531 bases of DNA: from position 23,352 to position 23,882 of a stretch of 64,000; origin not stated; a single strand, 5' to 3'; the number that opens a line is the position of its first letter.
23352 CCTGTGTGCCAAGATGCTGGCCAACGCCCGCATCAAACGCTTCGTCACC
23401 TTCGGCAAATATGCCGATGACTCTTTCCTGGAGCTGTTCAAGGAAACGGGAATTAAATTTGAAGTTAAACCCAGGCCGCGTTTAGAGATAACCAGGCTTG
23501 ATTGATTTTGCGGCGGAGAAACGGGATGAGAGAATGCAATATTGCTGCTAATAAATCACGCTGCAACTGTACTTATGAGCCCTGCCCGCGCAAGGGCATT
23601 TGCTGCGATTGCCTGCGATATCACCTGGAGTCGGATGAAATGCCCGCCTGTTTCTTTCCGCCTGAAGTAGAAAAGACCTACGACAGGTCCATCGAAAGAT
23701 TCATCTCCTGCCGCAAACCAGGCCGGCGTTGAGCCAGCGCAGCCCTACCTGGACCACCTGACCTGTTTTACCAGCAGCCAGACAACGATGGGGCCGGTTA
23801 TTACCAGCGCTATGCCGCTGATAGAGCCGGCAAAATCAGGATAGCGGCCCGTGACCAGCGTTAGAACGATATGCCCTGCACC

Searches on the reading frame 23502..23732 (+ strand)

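Call 47: search_protein_families(library=pfam, proteins=[window:23502-23732:+], max_evalue=0.001)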
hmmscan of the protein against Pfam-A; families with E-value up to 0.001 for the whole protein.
window:23502-23732:+ (76 aa): 1 family
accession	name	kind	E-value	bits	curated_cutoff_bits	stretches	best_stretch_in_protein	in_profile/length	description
PF20095.4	DUF6485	-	1.8e-08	35.2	24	1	17-68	3-62/70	Domain of unknown function (DUF6485)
